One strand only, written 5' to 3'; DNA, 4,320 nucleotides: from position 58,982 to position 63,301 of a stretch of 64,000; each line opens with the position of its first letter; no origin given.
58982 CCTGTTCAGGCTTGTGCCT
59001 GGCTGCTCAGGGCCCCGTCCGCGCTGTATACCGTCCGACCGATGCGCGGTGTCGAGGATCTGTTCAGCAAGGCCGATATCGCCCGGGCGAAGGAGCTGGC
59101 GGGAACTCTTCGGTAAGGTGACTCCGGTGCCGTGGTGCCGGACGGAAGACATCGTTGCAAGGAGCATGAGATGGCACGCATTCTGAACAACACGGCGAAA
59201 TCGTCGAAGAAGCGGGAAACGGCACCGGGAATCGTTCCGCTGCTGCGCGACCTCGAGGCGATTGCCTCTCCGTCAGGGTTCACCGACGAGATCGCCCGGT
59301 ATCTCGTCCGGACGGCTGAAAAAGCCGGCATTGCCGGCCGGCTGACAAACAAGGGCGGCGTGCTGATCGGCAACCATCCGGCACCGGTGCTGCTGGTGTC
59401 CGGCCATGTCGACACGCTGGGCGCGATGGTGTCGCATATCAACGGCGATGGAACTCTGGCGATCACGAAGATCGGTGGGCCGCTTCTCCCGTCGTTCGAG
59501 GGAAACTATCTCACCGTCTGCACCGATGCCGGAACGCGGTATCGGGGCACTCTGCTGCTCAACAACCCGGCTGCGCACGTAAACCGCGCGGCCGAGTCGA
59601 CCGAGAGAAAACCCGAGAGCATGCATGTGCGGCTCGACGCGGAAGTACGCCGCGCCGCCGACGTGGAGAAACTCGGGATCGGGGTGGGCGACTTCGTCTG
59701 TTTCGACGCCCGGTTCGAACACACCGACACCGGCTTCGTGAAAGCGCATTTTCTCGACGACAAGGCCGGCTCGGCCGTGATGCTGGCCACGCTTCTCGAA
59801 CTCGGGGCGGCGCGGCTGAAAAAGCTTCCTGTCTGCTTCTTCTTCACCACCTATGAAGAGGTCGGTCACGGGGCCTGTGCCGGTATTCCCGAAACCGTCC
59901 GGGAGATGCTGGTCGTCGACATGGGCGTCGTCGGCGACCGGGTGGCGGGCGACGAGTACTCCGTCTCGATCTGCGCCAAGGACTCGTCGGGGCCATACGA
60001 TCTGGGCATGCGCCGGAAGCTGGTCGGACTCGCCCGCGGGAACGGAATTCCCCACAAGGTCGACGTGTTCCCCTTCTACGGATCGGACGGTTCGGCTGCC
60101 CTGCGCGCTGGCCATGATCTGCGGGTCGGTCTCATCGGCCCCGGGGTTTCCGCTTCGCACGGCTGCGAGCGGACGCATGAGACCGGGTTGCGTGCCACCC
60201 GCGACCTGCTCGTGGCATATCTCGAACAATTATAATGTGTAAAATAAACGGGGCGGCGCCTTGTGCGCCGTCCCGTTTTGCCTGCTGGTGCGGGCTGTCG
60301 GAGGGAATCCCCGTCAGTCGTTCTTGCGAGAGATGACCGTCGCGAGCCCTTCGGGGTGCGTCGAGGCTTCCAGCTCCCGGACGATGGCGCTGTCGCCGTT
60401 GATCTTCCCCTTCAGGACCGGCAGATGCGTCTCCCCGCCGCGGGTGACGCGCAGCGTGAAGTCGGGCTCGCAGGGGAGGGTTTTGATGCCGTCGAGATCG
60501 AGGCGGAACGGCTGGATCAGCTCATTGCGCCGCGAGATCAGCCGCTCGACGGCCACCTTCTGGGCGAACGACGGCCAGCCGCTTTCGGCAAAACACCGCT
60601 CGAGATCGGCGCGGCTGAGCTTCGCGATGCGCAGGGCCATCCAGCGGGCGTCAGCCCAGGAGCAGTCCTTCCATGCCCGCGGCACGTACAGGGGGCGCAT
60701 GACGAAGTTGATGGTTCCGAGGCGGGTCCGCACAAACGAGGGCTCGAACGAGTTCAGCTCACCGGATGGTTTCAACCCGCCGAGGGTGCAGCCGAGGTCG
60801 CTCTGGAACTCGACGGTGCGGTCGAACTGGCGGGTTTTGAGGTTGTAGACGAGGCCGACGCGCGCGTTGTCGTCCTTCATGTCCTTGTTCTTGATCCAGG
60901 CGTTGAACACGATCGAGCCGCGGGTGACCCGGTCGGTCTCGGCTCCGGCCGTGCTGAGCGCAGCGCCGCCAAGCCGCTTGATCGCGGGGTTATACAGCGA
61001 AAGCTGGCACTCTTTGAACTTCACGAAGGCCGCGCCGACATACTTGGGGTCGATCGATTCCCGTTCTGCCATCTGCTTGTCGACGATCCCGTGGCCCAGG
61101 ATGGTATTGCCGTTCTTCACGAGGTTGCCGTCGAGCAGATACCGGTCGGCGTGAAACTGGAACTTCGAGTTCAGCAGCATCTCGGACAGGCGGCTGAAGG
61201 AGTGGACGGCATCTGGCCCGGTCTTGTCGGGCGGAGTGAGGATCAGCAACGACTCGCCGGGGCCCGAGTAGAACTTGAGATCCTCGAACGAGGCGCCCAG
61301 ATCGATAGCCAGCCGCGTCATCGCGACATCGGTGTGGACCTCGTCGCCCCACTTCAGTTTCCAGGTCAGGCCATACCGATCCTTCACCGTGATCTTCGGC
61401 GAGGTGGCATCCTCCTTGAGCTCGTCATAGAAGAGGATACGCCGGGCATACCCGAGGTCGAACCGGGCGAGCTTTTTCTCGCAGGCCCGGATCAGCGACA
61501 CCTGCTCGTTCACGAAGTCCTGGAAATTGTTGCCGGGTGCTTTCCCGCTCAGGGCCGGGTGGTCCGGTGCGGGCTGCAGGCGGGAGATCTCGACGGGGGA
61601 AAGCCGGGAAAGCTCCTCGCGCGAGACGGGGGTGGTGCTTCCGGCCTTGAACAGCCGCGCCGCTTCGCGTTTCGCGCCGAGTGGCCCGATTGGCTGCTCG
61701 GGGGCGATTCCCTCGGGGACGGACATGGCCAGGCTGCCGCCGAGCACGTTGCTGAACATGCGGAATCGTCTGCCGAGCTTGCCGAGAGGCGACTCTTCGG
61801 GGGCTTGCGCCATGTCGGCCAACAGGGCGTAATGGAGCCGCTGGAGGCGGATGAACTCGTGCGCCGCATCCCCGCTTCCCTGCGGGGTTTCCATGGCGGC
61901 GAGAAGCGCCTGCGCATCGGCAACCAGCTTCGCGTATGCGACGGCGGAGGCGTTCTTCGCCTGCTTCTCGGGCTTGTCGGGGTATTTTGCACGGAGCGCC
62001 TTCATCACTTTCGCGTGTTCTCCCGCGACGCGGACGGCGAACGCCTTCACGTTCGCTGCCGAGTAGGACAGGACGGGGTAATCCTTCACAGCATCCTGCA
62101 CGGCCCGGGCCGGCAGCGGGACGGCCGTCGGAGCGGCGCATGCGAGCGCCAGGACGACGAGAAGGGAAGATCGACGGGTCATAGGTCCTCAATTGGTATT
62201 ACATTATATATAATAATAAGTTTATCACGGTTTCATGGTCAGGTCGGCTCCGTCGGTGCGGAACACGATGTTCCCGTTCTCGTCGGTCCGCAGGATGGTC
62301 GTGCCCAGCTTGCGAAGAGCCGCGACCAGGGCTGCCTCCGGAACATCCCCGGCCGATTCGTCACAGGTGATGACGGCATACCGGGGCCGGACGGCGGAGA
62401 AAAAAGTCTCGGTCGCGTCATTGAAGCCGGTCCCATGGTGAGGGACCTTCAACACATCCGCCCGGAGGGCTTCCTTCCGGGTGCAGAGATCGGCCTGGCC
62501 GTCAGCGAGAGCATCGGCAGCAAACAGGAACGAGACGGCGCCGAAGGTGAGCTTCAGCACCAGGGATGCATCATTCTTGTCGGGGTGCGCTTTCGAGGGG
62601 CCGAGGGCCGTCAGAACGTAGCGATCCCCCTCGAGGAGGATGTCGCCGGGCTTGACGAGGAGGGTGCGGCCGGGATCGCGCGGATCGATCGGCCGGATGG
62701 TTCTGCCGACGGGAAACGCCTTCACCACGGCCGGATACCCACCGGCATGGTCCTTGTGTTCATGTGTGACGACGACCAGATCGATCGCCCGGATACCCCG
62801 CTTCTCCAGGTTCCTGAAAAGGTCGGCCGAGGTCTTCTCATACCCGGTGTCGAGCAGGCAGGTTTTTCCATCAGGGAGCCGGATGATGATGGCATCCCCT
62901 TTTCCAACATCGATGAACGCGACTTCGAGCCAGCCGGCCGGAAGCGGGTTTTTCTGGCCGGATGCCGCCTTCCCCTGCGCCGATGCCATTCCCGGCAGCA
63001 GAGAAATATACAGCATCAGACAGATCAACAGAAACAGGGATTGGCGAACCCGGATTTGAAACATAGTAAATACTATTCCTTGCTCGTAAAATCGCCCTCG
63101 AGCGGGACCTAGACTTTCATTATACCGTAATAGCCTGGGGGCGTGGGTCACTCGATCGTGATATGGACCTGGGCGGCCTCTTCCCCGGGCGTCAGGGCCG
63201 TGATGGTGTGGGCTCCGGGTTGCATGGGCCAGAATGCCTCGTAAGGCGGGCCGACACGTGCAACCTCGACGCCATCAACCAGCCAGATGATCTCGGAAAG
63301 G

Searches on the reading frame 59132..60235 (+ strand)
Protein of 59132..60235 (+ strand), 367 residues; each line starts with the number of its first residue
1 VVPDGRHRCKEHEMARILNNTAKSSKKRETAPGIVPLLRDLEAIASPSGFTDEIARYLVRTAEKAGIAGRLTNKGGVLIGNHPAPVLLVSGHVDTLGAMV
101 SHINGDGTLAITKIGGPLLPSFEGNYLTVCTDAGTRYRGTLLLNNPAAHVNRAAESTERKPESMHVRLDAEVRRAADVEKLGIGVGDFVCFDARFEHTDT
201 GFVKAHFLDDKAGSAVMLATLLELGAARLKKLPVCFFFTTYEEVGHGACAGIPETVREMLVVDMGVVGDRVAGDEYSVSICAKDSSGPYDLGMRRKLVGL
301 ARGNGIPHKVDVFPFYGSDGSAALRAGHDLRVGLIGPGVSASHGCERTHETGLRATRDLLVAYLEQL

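Call 68: search_protein_families(library=pfam, proteins=[window:59132-60235:+], max_evalue=0.0001)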
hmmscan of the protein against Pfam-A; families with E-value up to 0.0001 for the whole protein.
window:59132-60235:+ (367 aa): 1 family
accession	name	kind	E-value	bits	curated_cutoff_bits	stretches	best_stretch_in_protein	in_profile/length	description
PF05343.19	Peptidase_M42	-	3.9e-66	223.5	23.2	1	81-359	10-292/292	M42 glutamyl aminopeptidase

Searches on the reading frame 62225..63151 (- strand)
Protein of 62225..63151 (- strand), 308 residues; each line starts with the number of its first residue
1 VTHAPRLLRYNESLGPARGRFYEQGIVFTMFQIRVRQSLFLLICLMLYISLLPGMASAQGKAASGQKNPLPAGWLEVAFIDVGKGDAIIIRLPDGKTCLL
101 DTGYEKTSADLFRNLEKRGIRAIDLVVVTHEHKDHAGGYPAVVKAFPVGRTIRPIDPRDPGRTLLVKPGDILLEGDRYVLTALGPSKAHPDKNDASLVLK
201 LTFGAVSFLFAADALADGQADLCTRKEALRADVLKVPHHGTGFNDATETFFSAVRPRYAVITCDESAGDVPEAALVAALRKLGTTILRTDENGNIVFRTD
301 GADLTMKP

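Call 68: search_protein_families(library=pfam, proteins=[window:62225-63151:-], max_evalue=0.0001)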
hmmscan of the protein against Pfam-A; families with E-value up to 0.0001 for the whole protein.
window:62225-63151:- (308 aa): 1 family
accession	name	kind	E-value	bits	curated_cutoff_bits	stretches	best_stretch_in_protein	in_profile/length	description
PF00753.33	Lactamase_B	-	1e-13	52.1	22.7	1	82-239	3-171/196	Metallo-beta-lactamase superfamily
